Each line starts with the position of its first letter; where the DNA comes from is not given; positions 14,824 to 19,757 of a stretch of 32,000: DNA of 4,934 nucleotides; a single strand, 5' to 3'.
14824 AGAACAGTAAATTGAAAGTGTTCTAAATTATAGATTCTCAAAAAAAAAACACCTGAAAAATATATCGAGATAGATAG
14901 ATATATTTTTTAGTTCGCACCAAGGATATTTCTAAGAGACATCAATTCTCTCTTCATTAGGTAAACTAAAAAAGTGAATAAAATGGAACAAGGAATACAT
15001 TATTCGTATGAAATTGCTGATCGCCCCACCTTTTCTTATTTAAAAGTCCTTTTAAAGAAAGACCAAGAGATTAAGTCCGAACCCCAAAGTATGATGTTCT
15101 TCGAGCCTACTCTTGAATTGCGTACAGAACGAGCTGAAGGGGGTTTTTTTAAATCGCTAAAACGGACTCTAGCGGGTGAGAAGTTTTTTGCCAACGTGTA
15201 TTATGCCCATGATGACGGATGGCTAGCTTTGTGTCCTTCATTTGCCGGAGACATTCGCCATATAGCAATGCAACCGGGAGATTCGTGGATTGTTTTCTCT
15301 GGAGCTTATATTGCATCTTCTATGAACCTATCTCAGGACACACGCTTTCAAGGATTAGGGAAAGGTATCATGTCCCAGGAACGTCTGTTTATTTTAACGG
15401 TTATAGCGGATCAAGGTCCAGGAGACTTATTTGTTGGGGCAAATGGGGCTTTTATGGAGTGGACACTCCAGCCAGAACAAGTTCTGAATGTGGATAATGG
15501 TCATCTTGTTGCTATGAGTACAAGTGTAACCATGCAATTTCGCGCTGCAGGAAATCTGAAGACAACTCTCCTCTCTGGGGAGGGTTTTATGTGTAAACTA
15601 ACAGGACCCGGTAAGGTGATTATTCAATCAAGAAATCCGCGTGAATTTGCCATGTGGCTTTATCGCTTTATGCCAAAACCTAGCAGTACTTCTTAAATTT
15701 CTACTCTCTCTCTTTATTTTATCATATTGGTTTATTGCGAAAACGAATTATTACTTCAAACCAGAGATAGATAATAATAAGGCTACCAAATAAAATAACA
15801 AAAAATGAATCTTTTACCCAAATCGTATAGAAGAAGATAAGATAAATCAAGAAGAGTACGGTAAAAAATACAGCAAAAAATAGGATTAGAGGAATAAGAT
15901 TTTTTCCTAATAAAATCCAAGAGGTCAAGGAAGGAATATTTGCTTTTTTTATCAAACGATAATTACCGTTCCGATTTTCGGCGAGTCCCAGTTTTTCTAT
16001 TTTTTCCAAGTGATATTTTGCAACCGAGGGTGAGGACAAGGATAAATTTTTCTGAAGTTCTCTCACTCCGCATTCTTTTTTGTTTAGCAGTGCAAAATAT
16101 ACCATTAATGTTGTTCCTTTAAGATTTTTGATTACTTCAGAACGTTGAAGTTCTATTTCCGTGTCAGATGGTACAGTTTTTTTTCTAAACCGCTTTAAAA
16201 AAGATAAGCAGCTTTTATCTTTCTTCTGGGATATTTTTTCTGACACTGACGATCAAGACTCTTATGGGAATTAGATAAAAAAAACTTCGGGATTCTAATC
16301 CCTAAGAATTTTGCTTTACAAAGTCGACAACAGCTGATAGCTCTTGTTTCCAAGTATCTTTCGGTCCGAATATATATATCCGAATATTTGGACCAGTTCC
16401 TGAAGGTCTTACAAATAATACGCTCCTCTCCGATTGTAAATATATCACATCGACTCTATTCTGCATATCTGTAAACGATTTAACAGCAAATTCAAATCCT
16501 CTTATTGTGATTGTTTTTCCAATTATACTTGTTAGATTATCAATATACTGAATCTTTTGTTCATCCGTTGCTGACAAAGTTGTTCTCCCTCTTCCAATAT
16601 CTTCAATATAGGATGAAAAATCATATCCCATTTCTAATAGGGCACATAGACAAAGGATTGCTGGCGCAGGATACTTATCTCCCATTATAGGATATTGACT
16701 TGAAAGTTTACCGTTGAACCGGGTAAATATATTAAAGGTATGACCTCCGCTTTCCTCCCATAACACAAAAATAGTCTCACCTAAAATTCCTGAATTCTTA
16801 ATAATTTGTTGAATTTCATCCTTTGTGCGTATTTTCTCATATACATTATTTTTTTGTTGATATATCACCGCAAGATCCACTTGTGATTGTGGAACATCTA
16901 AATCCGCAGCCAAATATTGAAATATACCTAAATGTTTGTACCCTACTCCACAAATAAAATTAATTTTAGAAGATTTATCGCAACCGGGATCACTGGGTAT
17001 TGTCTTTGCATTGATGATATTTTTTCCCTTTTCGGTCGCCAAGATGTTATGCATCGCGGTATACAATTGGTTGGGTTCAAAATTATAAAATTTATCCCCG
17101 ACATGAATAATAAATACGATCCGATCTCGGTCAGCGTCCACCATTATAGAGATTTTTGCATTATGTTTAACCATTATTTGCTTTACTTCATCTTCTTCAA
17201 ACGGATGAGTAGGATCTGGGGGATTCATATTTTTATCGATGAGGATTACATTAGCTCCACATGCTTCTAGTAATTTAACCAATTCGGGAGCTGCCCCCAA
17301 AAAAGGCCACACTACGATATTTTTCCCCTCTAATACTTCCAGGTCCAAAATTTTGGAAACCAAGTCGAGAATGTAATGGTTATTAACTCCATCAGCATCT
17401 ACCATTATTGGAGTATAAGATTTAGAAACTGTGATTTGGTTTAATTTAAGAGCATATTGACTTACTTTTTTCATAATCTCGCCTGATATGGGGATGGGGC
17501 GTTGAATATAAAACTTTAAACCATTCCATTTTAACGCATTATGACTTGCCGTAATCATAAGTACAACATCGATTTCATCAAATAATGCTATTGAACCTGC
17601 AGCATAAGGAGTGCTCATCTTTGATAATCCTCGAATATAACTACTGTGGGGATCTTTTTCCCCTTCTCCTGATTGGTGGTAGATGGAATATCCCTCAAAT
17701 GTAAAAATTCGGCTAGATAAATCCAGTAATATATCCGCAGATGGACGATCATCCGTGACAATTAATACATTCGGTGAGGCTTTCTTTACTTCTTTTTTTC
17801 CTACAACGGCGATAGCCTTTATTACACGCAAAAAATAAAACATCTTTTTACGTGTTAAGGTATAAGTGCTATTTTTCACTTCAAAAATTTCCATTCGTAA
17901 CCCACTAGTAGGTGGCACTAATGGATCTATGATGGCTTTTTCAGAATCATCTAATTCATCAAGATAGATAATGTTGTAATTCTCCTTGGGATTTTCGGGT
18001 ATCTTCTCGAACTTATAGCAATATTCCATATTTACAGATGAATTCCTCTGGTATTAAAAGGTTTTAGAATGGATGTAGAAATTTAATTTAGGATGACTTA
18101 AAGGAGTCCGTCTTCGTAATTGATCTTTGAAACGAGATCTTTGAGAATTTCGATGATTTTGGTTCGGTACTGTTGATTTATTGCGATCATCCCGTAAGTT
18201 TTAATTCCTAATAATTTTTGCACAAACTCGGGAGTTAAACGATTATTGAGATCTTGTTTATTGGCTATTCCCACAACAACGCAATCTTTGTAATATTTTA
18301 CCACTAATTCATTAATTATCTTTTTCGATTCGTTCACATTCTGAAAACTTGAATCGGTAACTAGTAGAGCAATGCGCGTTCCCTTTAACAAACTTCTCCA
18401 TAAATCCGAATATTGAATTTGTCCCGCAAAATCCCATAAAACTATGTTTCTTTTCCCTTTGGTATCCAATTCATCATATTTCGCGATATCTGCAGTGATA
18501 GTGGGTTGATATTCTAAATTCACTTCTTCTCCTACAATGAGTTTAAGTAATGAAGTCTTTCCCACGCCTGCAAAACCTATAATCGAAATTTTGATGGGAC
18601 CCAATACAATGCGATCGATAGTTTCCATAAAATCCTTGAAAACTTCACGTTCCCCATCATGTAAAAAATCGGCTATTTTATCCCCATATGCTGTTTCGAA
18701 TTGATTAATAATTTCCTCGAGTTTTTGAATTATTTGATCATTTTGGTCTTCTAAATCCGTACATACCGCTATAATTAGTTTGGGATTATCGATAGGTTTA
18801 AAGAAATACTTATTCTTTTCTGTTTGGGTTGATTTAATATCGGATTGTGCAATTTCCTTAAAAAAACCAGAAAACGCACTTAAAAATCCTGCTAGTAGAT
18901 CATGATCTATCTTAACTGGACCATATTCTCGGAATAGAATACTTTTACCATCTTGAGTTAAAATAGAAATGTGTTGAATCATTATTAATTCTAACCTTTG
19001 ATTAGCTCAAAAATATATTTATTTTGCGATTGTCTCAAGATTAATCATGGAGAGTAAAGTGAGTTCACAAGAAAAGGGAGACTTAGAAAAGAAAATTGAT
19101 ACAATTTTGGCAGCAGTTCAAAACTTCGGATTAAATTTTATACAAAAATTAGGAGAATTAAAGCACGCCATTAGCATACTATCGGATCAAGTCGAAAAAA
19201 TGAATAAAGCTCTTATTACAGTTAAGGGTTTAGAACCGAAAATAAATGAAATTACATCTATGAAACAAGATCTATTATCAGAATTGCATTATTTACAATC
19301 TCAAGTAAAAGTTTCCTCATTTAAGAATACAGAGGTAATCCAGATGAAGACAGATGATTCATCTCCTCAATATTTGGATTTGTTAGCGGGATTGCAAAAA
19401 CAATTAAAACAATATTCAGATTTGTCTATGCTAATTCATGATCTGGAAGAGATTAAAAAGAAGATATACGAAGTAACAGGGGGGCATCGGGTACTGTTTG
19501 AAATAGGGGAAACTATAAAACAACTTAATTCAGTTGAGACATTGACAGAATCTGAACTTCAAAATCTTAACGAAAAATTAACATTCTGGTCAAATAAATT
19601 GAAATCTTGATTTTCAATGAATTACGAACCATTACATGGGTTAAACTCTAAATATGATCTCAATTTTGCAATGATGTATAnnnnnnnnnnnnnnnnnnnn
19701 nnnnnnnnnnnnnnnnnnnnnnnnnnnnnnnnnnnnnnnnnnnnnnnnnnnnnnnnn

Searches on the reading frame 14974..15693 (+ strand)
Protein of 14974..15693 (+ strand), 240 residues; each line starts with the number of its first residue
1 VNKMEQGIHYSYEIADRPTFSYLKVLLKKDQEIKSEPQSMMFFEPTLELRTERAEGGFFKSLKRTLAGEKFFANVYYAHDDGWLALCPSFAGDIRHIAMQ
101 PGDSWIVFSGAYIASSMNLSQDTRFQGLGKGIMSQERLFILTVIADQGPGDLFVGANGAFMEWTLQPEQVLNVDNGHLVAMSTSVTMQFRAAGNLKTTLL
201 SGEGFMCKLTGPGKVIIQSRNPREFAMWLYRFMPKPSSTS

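Call 31: search_protein_families(library=pfam, proteins=[window:14974-15693:+], max_evalue=0.001)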
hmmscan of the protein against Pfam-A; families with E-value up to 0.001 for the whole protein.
window:14974-15693:+ (240 aa): 1 family
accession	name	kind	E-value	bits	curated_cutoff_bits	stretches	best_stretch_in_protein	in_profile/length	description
PF01987.23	AIM24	-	1.3e-53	182.2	25.7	1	12-220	1-205/205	Mitochondrial biogenesis AIM24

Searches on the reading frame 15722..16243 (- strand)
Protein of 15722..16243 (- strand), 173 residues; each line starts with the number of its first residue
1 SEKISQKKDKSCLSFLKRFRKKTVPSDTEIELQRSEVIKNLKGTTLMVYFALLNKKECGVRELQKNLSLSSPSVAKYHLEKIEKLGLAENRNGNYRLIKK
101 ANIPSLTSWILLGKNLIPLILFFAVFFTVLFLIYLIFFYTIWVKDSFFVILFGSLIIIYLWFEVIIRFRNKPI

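Call 31: search_protein_families(library=pfam, proteins=[window:15722-16243:-], max_evalue=0.001)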
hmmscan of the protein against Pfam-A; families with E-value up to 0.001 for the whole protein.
window:15722-16243:- (173 aa): 1 family
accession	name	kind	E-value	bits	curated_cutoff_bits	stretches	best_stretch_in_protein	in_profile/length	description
PF01978.25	TrmB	-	8.8e-05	22.7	25.6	1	41-99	6-63/68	Sugar-specific transcriptional regulator TrmB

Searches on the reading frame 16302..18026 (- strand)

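Call 51: search_protein_families(library=pfam, proteins=[window:16302-18026:-], max_evalue=0.001)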
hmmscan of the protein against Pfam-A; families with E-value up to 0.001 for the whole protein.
window:16302-18026:- (574 aa): 2 families
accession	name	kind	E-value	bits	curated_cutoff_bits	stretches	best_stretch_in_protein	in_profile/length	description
PF02878.22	PGM_PMM_I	-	1.5e-10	41.4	22.5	1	63-194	21-133/138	Phosphoglucomutase/phosphomannomutase, alpha/beta/alpha domain I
PF02879.22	PGM_PMM_II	-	1.1e-05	26.3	29.3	1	218-306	3-99/103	Phosphoglucomutase/phosphomannomutase, alpha/beta/alpha domain II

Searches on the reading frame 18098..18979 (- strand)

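Call 51: search_protein_families(library=pfam, proteins=[window:18098-18979:-], max_evalue=0.001)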
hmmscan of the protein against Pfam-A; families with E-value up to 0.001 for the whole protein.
window:18098-18979:- (293 aa): 5 families
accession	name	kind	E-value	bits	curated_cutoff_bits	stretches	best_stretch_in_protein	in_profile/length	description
PF08477.19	Roc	-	1.1e-15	58.3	27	1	130-243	1-119/119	Ras of Complex, Roc, domain of DAPkinase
PF00071.28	Ras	-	3e-14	53.4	21.6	1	130-247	1-121/162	Ras family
PF00025.27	Arf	-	1.2e-13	51.3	22.3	1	129-265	15-145/174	ADP-ribosylation factor family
PF01926.29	MMR_HSR1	-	4.9e-10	40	21.9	1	130-235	1-109/113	50S ribosome-binding GTPase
PF20720.3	nSTAND3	-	0.00037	20.7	27.2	0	133-193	22-83/155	Novel STAND NTPase 3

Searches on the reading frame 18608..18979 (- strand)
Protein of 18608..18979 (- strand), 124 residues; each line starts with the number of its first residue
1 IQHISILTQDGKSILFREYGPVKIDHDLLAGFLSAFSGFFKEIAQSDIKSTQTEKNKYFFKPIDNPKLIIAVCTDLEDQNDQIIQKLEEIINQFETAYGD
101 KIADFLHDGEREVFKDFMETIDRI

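Call 87: search_protein_families(library=pfam, proteins=[window:18608-18979:-], max_evalue=1)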
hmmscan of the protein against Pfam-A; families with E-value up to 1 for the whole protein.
window:18608-18979:- (124 aa): 6 families
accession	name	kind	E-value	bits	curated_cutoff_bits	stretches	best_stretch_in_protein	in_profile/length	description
PF19036.6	Fuz_longin_1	-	0.00038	21.1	26.1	1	3-104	2-101/125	First Longin domain of FUZ, MON1 and HPS1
PF13274.11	SocA_Panacea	-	0.013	16.9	25.7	1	16-108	27-108/113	Antitoxin SocA-like, Panacea domain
PF17351.7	DUF5380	-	0.044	14.1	29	1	90-117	38-66/85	Family of unknown function (DUF5380)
PF17910.6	FeoB_Cyto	-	0.1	13.5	23.4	1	79-108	46-75/90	FeoB cytosolic helical domain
PF13774.12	Longin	-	0.1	13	26.2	1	46-104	12-69/84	Regulated-SNARE-like domain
PF04943.17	Pox_F11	-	0.12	11.9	24.5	1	38-117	193-271/409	Poxvirus F11 protein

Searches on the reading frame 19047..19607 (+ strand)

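Call 51: search_protein_families(library=pfam, proteins=[window:19047-19607:+], max_evalue=0.001)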
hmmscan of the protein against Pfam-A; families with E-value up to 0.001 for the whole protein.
window:19047-19607:+ (187 aa): 0 families

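Call 87: search_protein_families(library=pfam, proteins=[window:19047-19607:+], max_evalue=1)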
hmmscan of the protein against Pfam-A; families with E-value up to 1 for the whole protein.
window:19047-19607:+ (187 aa): 8 families
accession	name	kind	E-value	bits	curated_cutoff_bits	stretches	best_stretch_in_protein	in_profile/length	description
PF23553.1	NELF-A_N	-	0.0044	17.4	27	1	66-134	68-135/146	NELF-A N-terminal domain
PF06419.17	COG6_N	-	0.018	15.6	27.4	1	30-100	30-97/114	Conserved oligomeric complex COG6, N-terminal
PF13949.11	ALIX_LYPXL_bnd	-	0.023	14.4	30.8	1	67-135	219-283/295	ALIX V-shaped domain binding to HIV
PF11254.13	DUF3053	-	0.028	14.5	23.9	1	60-123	149-211/219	Protein of unknown function (DUF3053)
PF16535.10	T3SSipB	-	0.27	12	31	0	29-71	46-88/155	Type III cell invasion protein SipB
PF07160.18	SKA1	-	0.41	10.8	29.6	1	28-95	28-95/243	Spindle and kinetochore-associated protein 1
PF04102.17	SlyX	-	0.88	10.7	30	0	155-186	17-48/67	SlyX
PF05531.17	NPV_P10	-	0.92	10.5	29.8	1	16-72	19-64/75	Nucleopolyhedrovirus P10 protein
